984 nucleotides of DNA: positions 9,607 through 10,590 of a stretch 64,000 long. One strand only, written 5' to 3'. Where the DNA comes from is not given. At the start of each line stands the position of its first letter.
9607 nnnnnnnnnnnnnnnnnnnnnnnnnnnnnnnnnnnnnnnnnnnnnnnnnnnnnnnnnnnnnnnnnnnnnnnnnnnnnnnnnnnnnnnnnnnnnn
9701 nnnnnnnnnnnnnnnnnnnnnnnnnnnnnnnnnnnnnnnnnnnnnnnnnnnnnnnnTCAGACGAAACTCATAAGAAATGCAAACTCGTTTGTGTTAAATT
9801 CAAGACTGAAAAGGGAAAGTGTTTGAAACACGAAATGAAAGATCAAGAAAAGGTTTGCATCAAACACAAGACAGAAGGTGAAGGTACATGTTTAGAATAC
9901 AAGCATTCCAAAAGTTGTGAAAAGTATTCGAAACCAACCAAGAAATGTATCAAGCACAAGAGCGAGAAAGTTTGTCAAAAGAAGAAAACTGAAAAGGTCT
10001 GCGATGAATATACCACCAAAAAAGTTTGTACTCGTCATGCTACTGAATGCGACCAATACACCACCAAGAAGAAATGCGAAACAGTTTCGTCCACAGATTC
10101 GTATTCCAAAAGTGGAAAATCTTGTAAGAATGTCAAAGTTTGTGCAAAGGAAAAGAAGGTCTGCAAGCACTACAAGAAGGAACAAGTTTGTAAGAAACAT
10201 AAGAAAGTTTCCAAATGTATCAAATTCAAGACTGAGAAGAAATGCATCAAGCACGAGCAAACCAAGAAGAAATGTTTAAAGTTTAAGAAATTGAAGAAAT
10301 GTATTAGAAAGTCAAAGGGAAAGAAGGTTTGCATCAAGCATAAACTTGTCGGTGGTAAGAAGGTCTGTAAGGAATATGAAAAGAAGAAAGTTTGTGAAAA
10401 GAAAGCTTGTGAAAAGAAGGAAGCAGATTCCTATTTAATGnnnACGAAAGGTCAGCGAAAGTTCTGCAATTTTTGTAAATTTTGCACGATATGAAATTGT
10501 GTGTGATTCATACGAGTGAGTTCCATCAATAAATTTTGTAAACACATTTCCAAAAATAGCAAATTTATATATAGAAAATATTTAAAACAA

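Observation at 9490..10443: Secreted protein built from Lys-rich units with strictly periodic cysteines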

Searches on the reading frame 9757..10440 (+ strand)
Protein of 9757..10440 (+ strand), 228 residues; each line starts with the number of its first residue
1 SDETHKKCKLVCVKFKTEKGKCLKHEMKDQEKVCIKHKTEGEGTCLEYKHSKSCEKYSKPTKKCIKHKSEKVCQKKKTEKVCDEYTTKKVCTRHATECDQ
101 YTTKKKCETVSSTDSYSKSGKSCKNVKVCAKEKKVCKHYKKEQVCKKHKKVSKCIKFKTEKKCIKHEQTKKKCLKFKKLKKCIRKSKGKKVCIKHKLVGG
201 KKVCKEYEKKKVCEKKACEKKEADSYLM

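Call 48: predict_structure(alignment_id=A2)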
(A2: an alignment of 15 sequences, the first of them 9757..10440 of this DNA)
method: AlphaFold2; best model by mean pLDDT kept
length: 228 residues; sequences in the alignment: 15
mean_pLDDT: 76.0   pTM: 0.33
mean pLDDT of the five models: 76.0, 74.2, 62.4, 60.1, 50.4
residues with pLDDT >= 90: 88; 70-90: 56; 50-70: 49; < 50: 35
segments of 3 or more residues with pLDDT < 50: 1-7, 110-119, 131-133, 220-228
pLDDT, mean of each block of 10 residues (from residue 1): 45 58 76 85 89 96 97 97 91 58 55 46 53 64 93 97 97 96 91 85 75 58 39
secondary structure, 60 per line:
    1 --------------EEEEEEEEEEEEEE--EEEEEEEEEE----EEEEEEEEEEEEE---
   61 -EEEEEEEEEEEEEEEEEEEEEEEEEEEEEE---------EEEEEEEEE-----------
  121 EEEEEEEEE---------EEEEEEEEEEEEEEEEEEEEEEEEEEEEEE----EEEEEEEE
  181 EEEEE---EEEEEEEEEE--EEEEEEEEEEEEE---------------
elements in order: E15-28 E31-40 E45-57 E62-91 E101-109 E121-129 E139-168 E173-185 E189-198 E201-213

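Call 56: fold_search(model_id=the predicted structure, library=pdb)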
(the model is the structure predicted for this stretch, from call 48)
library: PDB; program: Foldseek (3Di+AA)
matches with E <= 10: 10; with E <= 0.001: 0
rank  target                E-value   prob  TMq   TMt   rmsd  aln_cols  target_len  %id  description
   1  6rb9_A                8.3e-01  0.02  0.06  0.06  40.7       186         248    8  The pore structure of Clostridium perfringens epsilon toxin (released 2019-06-19)
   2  9fm6_A                1.5e+00  0.01  0.07  0.05  38.5       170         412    5  Aerolysin Wildtype in styrene-maleic acid lipid particles (released 2025-02-12)
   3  9fml_A                2.0e+00  0.01  0.05  0.03  35.9       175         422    7  Aerolysin heptamer in membrane inserted form reconstituted in amphipoles. (released 2025-02-12)
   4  9fnq_A                2.2e+00  0.01  0.07  0.05  37.7       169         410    5  Aerolysin double mutant K238A/K244A in styrene-maleic acid lipid particles (released 2025-02-12)
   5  9ign_H                3.0e+00  0.01  0.06  0.04  35.9       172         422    8  Aerolysin E254A/E258A in styrene-maleic acid lipid particles (released 2025-11-26)
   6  6qz9_0A               3.5e+00  0.01  0.08  0.07  32.6       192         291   10  The cryo-EM structure of the collar complex and tail axis in bacteriophage phi29 (released 2019-06-12)
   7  5ec5_B                4.1e+00  0.01  0.07  0.06  36.5       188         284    9  Crystal structure of lysenin pore (released 2016-05-18)
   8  9fnp_A                5.3e+00  0.01  0.10  0.07  40.2       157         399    5  Aerolysin mutant K238A in styrene-maleic acid lipid particles (released 2025-02-12)
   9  9gxj_A                6.2e+00  0.01  0.09  0.07  40.0       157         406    4  Aerolysin E254A/E258A in styrene-maleic acid lipid particles (released 2025-10-08)
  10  3j9c                  7.3e+00  0.01  0.10  0.06  21.9       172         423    6  CryoEM single particle reconstruction of anthrax toxin protective antigen pore at 2.9 Angstrom resolution (released 2015-03-11)

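Call 65: search_solved_structures(query=A2, max_evalue=10)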
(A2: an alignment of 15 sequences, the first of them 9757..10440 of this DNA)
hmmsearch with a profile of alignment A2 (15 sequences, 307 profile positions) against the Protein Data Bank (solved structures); distinct sequences matched with E-value up to 10: 0.

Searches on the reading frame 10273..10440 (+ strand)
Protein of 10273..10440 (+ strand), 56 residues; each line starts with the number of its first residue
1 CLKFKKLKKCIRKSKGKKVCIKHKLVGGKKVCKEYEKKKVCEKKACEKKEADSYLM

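Call 73: find_related_loci(query=A3, collection=metagenome_contigs, flank=4000)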
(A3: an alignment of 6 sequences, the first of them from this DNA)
Query A3 (56 aa) in metagenome_contigs; peptide patterns used: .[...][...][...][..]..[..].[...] (x = any residue, [..] = any of these).
25 stretches matched a pattern; 1 encode a relative of the query (tblastn E <= 1e-3); 1 distinct loci.
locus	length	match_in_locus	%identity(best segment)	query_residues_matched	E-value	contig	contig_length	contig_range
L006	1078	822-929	61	1-36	2e-10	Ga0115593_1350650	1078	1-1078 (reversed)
